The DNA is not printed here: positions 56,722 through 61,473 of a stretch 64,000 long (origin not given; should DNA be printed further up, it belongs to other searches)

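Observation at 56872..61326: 1484-aa HdrL-type fusion: two HdrA modules flanking an NfnB/GltD-like NAD(P)H domain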

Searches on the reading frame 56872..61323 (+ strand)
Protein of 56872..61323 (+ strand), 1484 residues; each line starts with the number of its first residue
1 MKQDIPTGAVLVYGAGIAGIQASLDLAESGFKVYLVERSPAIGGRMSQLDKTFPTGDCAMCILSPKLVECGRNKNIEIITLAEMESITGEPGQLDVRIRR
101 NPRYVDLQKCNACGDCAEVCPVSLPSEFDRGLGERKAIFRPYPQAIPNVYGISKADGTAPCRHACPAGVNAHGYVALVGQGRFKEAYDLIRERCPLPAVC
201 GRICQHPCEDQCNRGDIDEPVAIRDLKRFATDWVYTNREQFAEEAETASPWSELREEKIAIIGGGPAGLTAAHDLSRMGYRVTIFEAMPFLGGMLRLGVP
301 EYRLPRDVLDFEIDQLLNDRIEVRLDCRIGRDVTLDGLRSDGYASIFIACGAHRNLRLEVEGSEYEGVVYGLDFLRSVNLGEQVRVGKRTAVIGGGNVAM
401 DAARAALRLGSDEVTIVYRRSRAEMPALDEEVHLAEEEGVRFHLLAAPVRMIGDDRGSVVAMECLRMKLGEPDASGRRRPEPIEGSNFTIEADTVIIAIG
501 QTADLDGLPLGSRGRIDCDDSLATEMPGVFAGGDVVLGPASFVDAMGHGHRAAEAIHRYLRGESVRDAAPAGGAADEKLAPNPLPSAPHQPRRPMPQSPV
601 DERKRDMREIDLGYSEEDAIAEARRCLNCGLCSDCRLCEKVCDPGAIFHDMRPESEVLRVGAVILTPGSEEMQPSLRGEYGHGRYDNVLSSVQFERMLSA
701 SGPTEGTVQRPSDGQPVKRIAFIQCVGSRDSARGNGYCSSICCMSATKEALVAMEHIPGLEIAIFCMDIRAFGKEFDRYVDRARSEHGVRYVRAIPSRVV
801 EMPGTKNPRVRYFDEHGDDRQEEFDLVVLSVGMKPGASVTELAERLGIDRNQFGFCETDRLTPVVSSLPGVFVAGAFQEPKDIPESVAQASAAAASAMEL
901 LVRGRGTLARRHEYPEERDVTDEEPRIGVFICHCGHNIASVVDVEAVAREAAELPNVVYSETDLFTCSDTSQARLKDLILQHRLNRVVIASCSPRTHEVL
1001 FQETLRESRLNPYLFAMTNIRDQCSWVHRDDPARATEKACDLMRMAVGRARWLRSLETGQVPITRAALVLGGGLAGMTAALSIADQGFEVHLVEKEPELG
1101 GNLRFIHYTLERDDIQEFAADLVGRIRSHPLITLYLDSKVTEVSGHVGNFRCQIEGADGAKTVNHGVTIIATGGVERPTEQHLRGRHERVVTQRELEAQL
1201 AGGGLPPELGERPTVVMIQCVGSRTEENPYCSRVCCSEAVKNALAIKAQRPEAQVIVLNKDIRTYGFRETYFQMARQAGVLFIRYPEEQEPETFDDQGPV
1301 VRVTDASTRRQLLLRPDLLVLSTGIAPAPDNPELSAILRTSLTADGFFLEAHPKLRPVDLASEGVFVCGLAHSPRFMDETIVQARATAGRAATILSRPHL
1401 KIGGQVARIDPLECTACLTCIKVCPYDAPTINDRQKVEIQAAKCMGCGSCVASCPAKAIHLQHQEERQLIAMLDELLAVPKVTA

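Call 4: search_protein_families(library=pfam, proteins=[window:56872-61323:+], max_evalue=0.01)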
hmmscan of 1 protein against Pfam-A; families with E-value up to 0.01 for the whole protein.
window:56872-61323:+ (1484 aa): 30 families (the best 25 are shown)
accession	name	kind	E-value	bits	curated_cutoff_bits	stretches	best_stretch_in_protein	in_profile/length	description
PF07992.20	Pyr_redox_2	-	2.3e-67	227.9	26.1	4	258-549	2-291/291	Pyridine nucleotide-disulphide oxidoreductase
PF12831.13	FAD_oxidored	-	9.3e-26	91.5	27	3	10-48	2-40/416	FAD dependent oxidoreductase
PF13450.12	NAD_binding_8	-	8e-24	84.1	21.9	3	261-295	1-35/68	NAD(P)-binding Rossmann-like domain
PF00070.33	Pyr_redox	-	4e-23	82.2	22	2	389-462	1-77/82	Pyridine nucleotide-disulphide oxidoreductase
PF14691.11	Fer4_20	-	5.3e-21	75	25.8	2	158-237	29-111/113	Dihydroprymidine dehydrogenase domain II, 4Fe-4S cluster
PF01266.30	DAO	-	1.4e-17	64.7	27.9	3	258-292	1-35/353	FAD dependent oxidoreductase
PF00890.30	FAD_binding_2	-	2.7e-17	63.5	20.4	3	1068-1105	3-40/414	FAD binding domain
PF13738.12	Pyr_redox_3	-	1.4e-16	61.1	30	2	383-431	161-207/305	Pyridine nucleotide-disulphide oxidoreductase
PF01262.27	AlaDh_PNT_C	-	7.2e-15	55.4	23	1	255-287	27-59/214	Alanine dehydrogenase/PNT, C-terminal domain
PF01946.23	Thi4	-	7.2e-14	52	26.2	1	249-298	10-60/235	Thi4 family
PF01593.30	Amino_oxidase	-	8.1e-14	52.2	19.8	2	267-293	2-28/443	Flavin containing amine oxidoreductase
PF03486.20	HI0933_like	-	4.7e-13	49.6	50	2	258-292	2-36/244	HI0933-like protein Rossmann domain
PF00037.32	Fer4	-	1.1e-12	47.7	21.1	3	1438-1459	2-23/24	4Fe-4S binding domain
PF01134.28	GIDA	-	2.3e-11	43.8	22.1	2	259-285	2-28/391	Glucose inhibited division protein A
PF01494.25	FAD_binding_3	-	1.4e-10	41.4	22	1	258-288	3-33/349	FAD binding domain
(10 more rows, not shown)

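Call 5: search_protein_families(library=ncbifam, proteins=[window:56872-61323:+], max_evalue=0.01)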
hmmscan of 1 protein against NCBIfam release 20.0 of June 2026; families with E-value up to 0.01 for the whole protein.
window:56872-61323:+ (1484 aa): 234 families (the best 25 are shown)
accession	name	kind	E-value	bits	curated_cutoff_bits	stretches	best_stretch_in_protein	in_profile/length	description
NF040770.1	hetero_SS_HdrA2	exception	3.8e-294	977.7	1100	5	626-905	284-564/777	CoB-CoM heterodisulfide reductase HdrA2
NF041778.1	hetero_SS_HdrA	equivalog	2e-217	723.7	1400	4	1163-1477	326-651/771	ferredoxin:CoB-CoM heterodisulfide reductase subunit HdrA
NF041891.1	hdrA_Methbact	equivalog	1.7e-212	707.7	1300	5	1161-1478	311-637/762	ferredoxin:CoB-CoM heterodisulfide reductase subunit HdrA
NF009410.0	PRK12771.1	subfamily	1.5e-171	571.8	516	3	155-650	44-532/566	NAD(P)-binding protein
NF009454.0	PRK12814.1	equivalog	4.1e-136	455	916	1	155-638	98-583/657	putative NADPH-dependent glutamate synthase small subunit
NF009414.0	PRK12778.1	equivalog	1.6e-131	440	1103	2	159-561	337-750/752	bifunctional dihydroorotate dehydrogenase B NAD binding subunit/NADPH-dependent glutamate synthase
TIGR01316.1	gltA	equivalog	2.7e-124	415.4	471.75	2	156-560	33-449/449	NADPH-dependent glutamate synthase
TIGR03315.1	Se_ygfK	equivalog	1.2e-107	360.6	835.3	1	159-643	445-898/1012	putative selenate reductase subunit YgfK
NF010590.0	PRK13984.1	equivalog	3.3e-96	322.8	946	2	160-563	197-609/611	putative oxidoreductase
NF009413.0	PRK12775.1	equivalog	6.5e-88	295.7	1895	2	160-562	340-756/1006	putative trifunctional 2-polyprenylphenol hydroxylase/glutamate synthase subunit beta/ferritin domain-containing protein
TIGR01318.1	gltD_gamma_fam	subfamily_domain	1.5e-86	290.8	482.95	2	157-561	46-466/467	glutamate synthase, small subunit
NF009408.0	PRK12769.1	equivalog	3.4e-82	276.6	1003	3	159-565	234-656/659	formate-dependent uric acid utilization protein AegA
NF009409.0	PRK12770.1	subfamily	2.2e-81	273.7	343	3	255-565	17-355/360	putative glutamate synthase subunit beta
NF009415.0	PRK12779.1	equivalog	2.6e-77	260.6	1519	1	157-557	206-623/944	putative bifunctional glutamate synthase subunit beta/2-polyprenylphenol hydroxylase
NF009451.0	PRK12809.1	equivalog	2.4e-72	244.2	1154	2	158-556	216-630/639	formate-dependent uric acid utilization protein YgfT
TIGR01317.1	GOGAT_sm_gam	subfamily_domain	6.4e-61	206.7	447.7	1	157-565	48-483/485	glutamate synthase small subunit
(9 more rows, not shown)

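Call 10: search_solved_structures(query=window:56872-61323:+, max_evalue=0.00001, show_alignments=0)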
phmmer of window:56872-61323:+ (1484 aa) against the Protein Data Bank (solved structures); distinct sequences matched with E-value up to 0.00001: 41.
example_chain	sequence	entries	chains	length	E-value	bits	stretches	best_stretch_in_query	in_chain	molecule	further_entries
5odc_A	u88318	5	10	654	8.9e-184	616.6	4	632-851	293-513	Heterodisulfide reductase, subunit A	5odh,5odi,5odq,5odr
8rvu_a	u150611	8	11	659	8.6e-182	610.1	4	630-850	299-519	H(2):CoB-CoM heterodisulfide,ferredoxin reductase subunit A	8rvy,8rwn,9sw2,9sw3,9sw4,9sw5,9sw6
8rvv_A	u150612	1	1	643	3.8e-176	591.3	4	630-850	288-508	H(2):CoB-CoM heterodisulfide,ferredoxin reductase subunit A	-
9sfi_A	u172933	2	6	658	5.2e-164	551.1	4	632-851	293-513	CoB--CoM heterodisulfide reductase iron-sulfur subunit A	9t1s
7bkb_A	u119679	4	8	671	3.5e-154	518.6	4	631-898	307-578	CoB--CoM heterodisulfide reductase iron-sulfur subunit A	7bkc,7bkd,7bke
9bov_A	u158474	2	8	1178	1.9e-128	433.3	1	154-639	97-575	Molybdopterin oxidoreductase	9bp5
9n5u_A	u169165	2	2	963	3.9e-123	415.7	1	155-564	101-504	NfnA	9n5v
8oh5_C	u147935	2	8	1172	5.5e-112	378.7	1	154-639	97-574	Formate dehydrogenase-O, major subunit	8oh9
4ylf_B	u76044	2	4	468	5.9e-106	358.8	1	158-563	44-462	Dihydropyrimidine dehydrogenase subunit A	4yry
5jca_L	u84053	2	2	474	2.4e-99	336.8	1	159-563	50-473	NADH-dependent Ferredoxin:NADP Oxidoreductase (NfnI) subunit alpha | NADH-dependent Ferredoxin:NADP Oxidoreductase subunit alpha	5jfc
5vj7_A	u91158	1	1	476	6.7e-89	302.2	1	159-561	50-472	Oxidoreductase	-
6s6s_G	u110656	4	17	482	1.8e-60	208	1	161-567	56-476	Glutamate synthase [NADPH] small chain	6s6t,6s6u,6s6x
2vdc_G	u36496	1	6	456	9.9e-60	205.6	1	157-567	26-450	GLUTAMATE SYNTHASE [NADPH] SMALL CHAIN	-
1gt8_A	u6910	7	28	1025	2.8e-39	137.8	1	158-563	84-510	DIHYDROPYRIMIDINE DEHYDROGENASE | Dihydropyrimidine dehydrogenase [NADP(+)]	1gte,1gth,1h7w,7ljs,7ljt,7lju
1h7x_A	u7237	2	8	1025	2.8e-39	137.8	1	158-563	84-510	DIHYDROPYRIMIDINE DEHYDROGENASE | Dihydropyrimidine dehydrogenase [NADP(+)]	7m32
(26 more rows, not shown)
